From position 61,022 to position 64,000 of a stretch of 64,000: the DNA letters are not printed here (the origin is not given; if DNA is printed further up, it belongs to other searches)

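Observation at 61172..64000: Unlisted open-ended SNF2 helicase ORF: probably the first gene of a defence locus (DISARM class-1-like) that runs off the window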

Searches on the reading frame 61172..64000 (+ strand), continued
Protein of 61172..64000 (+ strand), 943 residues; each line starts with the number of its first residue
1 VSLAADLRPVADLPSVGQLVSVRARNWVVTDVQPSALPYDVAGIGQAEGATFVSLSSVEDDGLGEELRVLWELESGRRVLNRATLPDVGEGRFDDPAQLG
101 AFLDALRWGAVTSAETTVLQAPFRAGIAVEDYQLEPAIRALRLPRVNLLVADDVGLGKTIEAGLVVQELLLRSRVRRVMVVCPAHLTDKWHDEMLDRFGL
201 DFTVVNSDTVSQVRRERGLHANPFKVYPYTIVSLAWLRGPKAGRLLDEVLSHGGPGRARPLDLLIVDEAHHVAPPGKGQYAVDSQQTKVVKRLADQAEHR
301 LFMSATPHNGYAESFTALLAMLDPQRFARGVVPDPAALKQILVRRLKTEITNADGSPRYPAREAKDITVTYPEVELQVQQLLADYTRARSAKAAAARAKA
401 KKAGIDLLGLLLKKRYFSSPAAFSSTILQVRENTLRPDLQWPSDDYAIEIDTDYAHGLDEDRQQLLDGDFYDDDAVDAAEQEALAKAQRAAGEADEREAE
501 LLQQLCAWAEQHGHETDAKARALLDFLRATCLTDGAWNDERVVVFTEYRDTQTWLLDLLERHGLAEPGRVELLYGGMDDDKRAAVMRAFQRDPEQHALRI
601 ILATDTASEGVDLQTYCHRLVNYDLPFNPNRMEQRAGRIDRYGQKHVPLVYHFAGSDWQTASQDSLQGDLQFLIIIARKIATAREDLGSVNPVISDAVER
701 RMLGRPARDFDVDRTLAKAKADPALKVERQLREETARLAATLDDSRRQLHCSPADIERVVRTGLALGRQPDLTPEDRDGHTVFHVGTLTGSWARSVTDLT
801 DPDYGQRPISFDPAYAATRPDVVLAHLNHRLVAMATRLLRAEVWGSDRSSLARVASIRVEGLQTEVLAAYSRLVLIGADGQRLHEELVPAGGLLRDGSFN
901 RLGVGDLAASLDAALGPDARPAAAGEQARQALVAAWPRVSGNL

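Call 71: search_protein_families(library=pfam, proteins=[L007:17718-19097:+, L007:19037-19819:+, L018:17386-18183:+, L018:18219-19349:+, L019:12162-13007:+, L019:13023-14033:+, L022:8133-10205:+, L012:18574-19521:+, L020:18431-19279:+, L013:7358-8107:+], max_evalue=0.001)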
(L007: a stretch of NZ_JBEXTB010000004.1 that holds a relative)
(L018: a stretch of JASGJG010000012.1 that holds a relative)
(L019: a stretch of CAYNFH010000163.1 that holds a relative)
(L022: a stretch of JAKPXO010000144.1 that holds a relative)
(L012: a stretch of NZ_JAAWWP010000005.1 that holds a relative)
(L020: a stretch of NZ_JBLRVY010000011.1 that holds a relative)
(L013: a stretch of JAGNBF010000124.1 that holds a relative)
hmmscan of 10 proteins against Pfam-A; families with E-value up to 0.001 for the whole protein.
L007:17718-19097:+ (459 aa): 0 families

L007:19037-19819:+ (260 aa): 0 families

L018:17386-18183:+ (265 aa): 0 families

L018:18219-19349:+ (376 aa): 1 family
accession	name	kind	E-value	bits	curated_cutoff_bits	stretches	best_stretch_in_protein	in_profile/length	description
PF04607.23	RelA_SpoT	-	7.1e-21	75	27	1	52-176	2-111/113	Region found in RelA / SpoT proteins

L019:12162-13007:+ (281 aa): 0 families

L019:13023-14033:+ (336 aa): 0 families

L022:8133-10205:+ (690 aa): 8 families
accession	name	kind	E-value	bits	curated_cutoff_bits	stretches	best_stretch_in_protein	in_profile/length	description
PF00580.27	UvrD-helicase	-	2e-21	77.3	23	1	225-488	12-267/271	UvrD/REP helicase N-terminal domain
PF13361.12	UvrD_C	-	9.3e-16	58.6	25.6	1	602-668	284-345/350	UvrD-like helicase C-terminal domain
PF13245.12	AAA_19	-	9.5e-12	45.7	25.1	1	227-474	12-133/134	AAA domain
PF13086.12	AAA_11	-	1.6e-05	25.3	27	1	210-273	1-66/257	AAA domain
PF13604.12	AAA_30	-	0.0002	21.6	27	0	211-242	2-34/191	AAA domain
PF13538.12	UvrD_C_2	-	0.00022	21.5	27.4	0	608-625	4-21/52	UvrD-like helicase C-terminal domain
PF13191.12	AAA_16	-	0.00045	21.2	32.6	0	226-457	24-158/167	AAA ATPase domain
PF01443.25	Viral_helicase1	-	0.00082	19.7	21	0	430-485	58-115/228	Viral superfamily 1 RNA helicase core domain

L012:18574-19521:+ (315 aa): 2 families
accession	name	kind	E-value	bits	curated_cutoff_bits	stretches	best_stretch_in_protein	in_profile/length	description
PF00589.27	Phage_integrase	-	3.1e-09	37.3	27.1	1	127-276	3-170/172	Phage integrase family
PF13495.12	Phage_int_SAM_4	-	0.00061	20.6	27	0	35-101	2-70/85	Phage integrase, N-terminal SAM-like domain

L020:18431-19279:+ (282 aa): 2 families
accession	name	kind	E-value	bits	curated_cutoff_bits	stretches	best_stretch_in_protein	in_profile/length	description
PF00589.27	Phage_integrase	-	1e-07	32.3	27.1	1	96-242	4-168/172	Phage integrase family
PF13495.12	Phage_int_SAM_4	-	5.9e-05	23.8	27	1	3-69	2-70/85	Phage integrase, N-terminal SAM-like domain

L013:7358-8107:+ (249 aa): 1 family
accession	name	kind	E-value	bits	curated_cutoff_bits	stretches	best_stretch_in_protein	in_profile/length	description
PF12686.12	DUF3800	-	2.4e-16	61.2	21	1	18-217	1-146/149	Protein of unknown function (DUF3800)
